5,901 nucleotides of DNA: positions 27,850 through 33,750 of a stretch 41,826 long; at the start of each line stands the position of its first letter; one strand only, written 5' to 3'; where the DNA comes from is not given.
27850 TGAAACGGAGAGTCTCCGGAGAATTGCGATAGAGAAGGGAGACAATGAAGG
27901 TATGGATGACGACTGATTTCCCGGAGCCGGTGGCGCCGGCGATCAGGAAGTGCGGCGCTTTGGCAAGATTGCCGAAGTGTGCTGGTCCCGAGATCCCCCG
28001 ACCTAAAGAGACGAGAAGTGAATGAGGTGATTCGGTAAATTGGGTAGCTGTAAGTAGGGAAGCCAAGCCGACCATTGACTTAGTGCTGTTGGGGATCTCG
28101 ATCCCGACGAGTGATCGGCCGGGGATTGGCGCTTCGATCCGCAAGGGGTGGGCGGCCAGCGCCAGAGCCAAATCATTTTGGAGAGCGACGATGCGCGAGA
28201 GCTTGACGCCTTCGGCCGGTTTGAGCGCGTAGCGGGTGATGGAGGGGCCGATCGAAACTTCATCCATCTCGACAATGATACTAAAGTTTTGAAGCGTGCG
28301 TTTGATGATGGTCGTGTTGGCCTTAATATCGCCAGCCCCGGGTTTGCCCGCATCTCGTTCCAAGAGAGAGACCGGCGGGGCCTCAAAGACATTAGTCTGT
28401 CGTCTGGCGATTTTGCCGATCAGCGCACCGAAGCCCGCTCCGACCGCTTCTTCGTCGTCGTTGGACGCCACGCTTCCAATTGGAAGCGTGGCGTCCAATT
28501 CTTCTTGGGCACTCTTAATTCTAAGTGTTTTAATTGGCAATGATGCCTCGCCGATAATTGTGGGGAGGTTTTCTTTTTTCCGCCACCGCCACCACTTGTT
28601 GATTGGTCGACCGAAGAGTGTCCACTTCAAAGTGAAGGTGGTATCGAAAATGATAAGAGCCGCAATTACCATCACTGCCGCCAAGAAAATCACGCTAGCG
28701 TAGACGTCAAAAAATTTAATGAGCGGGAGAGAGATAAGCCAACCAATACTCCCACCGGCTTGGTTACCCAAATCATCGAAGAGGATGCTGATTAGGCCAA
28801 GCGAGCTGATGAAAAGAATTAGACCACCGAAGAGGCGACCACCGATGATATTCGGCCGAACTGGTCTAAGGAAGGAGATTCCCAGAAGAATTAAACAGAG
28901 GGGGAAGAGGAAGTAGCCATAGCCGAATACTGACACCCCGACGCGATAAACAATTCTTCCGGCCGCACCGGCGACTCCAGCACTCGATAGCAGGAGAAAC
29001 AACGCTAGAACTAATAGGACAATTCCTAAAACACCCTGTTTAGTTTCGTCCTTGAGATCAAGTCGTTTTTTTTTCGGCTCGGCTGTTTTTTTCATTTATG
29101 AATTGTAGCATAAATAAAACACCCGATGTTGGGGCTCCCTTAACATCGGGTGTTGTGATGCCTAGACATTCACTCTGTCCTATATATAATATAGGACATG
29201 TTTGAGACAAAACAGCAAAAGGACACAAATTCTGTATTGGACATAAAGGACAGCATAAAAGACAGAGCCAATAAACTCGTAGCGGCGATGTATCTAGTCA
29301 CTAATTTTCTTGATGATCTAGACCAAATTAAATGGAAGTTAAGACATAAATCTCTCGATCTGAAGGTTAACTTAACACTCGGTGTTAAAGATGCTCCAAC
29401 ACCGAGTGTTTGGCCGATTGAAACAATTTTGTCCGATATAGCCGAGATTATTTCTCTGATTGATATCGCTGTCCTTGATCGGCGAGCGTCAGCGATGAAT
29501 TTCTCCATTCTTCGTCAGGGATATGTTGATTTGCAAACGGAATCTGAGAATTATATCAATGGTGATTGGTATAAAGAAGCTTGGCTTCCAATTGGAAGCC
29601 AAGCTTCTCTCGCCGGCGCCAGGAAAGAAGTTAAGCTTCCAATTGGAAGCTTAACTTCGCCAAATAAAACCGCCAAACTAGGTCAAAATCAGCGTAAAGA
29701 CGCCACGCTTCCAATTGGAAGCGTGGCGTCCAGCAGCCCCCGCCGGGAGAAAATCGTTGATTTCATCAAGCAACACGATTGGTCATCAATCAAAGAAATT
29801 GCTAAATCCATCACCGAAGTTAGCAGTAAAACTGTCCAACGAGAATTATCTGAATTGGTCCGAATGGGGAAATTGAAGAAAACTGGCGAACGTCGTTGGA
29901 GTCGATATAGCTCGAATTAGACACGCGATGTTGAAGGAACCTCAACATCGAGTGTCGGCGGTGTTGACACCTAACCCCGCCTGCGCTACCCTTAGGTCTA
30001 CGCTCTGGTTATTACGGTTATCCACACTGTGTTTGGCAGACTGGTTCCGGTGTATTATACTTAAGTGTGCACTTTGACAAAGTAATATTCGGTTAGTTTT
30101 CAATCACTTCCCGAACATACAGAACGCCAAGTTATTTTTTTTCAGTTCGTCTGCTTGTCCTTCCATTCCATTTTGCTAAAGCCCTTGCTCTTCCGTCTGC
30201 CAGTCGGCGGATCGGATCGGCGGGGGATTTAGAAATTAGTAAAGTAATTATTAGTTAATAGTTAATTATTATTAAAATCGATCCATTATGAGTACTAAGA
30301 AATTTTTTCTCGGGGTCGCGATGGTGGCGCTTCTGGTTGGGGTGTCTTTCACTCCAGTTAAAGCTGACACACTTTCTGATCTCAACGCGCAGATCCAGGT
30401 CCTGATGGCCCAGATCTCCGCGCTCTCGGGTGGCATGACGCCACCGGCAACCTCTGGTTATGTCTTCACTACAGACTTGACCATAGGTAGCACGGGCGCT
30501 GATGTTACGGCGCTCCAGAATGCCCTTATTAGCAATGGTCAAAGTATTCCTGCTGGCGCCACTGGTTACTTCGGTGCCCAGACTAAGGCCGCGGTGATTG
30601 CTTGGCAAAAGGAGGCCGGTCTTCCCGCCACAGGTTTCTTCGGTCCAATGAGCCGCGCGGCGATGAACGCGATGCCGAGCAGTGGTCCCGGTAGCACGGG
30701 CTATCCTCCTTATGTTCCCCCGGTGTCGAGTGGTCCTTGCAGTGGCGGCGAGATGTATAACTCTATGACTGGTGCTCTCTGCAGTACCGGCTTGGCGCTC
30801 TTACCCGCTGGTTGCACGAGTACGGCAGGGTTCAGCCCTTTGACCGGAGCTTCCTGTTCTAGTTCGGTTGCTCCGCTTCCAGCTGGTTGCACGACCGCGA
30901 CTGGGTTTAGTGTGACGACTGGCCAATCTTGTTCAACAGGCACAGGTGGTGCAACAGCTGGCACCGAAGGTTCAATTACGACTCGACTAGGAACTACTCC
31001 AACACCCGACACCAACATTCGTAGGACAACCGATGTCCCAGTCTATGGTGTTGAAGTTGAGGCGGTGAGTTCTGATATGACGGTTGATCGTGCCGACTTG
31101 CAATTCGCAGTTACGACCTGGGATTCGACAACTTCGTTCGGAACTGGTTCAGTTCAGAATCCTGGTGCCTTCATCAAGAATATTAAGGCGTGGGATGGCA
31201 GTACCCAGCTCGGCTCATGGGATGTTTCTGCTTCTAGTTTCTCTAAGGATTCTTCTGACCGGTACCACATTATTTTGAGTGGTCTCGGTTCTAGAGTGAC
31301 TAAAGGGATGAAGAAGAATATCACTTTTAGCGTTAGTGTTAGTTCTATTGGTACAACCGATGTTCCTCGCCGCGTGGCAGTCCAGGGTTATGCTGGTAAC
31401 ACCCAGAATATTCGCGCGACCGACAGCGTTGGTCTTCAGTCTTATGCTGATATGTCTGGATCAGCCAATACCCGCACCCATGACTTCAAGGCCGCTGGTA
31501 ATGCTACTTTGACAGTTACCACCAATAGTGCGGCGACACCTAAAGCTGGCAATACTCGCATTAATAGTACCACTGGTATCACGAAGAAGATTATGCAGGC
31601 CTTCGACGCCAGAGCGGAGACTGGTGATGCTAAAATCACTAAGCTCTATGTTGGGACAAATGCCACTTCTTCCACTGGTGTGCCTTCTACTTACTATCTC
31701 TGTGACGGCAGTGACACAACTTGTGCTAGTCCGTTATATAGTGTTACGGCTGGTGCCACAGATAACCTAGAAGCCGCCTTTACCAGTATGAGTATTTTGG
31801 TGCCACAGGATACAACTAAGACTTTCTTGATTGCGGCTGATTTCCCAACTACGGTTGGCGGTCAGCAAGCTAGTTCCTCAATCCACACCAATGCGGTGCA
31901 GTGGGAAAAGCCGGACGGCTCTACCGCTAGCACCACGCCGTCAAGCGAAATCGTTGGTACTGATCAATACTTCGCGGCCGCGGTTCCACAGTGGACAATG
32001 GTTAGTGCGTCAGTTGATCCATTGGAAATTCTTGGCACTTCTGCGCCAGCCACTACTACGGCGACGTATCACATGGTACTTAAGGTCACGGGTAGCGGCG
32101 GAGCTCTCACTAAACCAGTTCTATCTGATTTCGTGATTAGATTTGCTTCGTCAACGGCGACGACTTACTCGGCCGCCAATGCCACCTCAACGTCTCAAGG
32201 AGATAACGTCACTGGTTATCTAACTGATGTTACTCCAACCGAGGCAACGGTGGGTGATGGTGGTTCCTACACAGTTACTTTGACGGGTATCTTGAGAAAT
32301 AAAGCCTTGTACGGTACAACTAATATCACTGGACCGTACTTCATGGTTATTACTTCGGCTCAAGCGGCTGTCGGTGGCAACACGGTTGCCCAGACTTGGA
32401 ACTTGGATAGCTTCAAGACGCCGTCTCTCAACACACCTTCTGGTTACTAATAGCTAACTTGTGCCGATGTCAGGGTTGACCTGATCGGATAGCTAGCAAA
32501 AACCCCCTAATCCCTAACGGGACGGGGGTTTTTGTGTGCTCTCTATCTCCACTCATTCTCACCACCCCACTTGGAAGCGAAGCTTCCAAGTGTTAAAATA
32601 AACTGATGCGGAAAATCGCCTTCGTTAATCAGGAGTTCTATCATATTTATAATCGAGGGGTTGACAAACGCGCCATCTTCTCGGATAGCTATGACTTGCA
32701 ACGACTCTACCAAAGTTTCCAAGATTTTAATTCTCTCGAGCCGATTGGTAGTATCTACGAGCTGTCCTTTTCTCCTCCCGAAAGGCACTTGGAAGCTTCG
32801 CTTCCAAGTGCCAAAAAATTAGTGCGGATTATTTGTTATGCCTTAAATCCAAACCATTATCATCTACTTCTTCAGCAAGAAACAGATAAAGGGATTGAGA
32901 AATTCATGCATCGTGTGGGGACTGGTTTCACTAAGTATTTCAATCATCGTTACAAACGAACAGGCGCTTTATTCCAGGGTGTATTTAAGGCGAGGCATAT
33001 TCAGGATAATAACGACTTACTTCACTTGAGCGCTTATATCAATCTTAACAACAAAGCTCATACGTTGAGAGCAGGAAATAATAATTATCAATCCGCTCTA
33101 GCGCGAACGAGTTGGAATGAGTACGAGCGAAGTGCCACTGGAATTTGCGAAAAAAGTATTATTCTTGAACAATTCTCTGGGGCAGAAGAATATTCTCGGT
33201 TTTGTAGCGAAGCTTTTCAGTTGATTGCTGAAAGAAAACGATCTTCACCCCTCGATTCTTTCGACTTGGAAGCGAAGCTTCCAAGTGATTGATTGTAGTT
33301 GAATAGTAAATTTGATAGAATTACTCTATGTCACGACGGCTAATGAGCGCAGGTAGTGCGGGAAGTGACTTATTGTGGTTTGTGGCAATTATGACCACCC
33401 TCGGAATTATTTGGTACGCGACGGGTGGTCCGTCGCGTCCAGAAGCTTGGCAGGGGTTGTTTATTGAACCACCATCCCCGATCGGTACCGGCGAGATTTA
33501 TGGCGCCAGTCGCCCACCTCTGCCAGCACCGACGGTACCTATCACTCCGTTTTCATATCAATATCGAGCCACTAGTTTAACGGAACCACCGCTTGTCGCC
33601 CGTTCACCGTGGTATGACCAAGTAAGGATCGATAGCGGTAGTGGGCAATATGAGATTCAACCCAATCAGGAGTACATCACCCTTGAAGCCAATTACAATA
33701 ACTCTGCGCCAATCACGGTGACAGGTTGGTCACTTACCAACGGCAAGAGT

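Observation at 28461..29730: Perfect 32-38 bp palindromes inserted in frame into two divergent genes, always encoding LPIGS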

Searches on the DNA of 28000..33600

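Call 68: search_rna_families(source=window, start=28000, end=33600, threshold=evalue, max_evalue=1)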
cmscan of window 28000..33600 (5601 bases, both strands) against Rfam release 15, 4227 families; matches with E-value up to 1: 4.
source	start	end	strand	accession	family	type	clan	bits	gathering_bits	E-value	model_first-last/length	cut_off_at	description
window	32508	32540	-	RF02416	TCV_H4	Cis-reg;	-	24.3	50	0.53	1-51/51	no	Turnip crinkle virus 3'UTR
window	29565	29664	-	RF03201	mir-617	Gene; miRNA;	-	22.2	80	0.57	1-82/82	no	mir-617 microRNA precursor family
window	29635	29722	-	RF01000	mir-580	Gene; miRNA;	-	22.1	83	0.68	1-93/93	no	mir-580 microRNA precursor family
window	29571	29714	+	RF04309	HCV_J7880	Cis-reg;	-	21.6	90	0.15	1-123/123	no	Hepatitis C virus J7880 RNA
